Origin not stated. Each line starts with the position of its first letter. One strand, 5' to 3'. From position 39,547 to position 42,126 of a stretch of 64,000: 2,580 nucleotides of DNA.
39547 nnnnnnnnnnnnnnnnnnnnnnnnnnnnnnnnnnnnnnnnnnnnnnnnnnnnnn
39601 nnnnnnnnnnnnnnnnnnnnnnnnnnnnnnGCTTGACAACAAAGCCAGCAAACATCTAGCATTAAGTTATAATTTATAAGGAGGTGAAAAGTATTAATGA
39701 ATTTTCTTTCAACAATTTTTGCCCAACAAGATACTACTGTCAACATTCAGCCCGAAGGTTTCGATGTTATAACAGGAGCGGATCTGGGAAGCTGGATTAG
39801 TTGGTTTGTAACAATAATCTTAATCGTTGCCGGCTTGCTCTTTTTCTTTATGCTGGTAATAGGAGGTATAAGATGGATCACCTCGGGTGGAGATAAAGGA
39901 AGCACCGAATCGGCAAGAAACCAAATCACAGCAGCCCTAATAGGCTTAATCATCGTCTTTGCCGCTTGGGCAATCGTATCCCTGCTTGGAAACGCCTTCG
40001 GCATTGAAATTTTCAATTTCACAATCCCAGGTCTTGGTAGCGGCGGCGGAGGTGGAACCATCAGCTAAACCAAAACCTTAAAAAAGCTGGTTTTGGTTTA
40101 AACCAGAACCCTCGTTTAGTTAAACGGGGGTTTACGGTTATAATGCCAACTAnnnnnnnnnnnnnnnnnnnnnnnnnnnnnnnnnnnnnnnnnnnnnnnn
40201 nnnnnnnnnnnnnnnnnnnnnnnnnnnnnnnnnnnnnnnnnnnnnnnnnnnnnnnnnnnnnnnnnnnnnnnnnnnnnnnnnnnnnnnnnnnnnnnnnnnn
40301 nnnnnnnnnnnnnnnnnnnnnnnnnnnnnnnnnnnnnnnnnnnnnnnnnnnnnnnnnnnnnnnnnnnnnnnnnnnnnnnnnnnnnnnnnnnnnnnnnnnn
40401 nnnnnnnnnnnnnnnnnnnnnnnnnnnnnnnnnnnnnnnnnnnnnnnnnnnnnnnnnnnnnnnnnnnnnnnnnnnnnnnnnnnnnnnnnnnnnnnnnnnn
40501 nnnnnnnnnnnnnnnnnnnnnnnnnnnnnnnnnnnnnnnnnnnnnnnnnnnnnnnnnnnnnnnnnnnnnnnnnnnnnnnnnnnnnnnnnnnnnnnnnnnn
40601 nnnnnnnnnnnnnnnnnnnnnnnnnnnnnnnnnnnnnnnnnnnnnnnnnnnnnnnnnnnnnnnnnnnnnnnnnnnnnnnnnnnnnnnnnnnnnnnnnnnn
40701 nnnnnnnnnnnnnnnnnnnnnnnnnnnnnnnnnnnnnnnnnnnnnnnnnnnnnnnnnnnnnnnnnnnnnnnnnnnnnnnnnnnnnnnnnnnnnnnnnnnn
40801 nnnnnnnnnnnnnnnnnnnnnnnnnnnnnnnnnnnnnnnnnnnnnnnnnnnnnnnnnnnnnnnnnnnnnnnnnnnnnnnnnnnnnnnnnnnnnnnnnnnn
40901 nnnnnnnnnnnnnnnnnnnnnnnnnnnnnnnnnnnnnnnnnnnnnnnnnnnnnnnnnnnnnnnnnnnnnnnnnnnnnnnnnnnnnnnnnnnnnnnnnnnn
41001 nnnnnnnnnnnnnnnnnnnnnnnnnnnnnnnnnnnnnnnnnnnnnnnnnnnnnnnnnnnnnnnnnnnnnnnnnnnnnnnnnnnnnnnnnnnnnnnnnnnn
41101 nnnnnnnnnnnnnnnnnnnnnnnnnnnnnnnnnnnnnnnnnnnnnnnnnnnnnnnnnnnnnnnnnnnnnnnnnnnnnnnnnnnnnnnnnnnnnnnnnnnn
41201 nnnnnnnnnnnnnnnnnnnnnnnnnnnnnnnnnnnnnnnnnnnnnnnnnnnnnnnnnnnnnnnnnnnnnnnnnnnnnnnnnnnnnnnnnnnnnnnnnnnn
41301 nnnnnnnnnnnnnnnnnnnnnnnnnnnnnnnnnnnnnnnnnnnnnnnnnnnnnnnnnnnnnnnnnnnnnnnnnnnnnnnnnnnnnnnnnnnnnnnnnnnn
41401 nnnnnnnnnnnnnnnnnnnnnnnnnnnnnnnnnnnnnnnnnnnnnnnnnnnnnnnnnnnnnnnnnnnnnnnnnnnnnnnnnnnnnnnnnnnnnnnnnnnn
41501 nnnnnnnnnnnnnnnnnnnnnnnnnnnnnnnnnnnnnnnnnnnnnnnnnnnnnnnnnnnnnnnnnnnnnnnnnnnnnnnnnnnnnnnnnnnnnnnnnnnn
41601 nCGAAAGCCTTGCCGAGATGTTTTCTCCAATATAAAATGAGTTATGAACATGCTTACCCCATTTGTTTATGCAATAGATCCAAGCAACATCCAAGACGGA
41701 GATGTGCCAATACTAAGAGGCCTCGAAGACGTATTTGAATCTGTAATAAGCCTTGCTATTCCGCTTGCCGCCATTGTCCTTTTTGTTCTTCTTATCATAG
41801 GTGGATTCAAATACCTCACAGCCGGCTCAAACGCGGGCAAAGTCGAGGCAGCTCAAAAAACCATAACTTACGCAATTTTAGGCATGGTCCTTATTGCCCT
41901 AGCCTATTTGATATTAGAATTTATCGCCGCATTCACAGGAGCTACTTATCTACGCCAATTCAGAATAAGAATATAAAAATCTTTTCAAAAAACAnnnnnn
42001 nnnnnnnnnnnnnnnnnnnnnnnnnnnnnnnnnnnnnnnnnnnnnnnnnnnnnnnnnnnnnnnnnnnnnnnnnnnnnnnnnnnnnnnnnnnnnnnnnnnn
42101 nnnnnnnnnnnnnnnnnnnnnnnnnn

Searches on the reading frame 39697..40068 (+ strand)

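Call 6: search_protein_families(library=pfam, proteins=[window:39697-40068:+], max_evalue=0.1)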
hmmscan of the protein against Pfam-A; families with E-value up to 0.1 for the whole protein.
window:39697-40068:+ (123 aa): 4 families
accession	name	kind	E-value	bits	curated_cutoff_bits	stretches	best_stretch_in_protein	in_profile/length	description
PF18895.5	T4SS_pilin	-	6.2e-11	42.6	26.6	1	33-97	8-71/71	Type IV secretion system pilin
PF20970.2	MASE10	-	0.041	14.2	27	1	35-77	139-180/186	MASE10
PF10999.13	DUF2839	-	0.082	13.7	22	1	74-102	37-65/67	Protein of unknown function (DUF2839)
PF04956.18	TrbC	-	0.087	13.5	27.9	0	28-96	35-97/98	TrbC/VIRB2 pilin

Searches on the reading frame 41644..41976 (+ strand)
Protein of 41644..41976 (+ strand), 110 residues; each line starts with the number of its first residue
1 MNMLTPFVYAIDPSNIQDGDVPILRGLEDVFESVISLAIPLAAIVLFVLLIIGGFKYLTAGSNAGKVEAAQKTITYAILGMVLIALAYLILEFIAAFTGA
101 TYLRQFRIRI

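Call 6: search_protein_families(library=pfam, proteins=[window:41644-41976:+], max_evalue=0.1)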
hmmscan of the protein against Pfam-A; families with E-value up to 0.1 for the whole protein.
window:41644-41976:+ (110 aa): 5 families
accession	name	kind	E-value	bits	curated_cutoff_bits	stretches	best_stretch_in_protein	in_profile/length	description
PF18895.5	T4SS_pilin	-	2.2e-09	37.7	26.6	1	28-94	6-71/71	Type IV secretion system pilin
PF21844.1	DUF6903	-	0.015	15.8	24.2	0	70-91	23-44/54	Family of unknown function (DUF6903)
PF04956.18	TrbC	-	0.03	15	27.9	1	8-89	22-93/98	TrbC/VIRB2 pilin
PF19865.4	DUF6338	-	0.084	12.9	26.5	1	41-96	5-62/205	Family of unknown function (DUF6338)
PF02790.20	COX2_TM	-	0.086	13.5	22.8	0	15-55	7-48/88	Cytochrome C oxidase subunit II, transmembrane domain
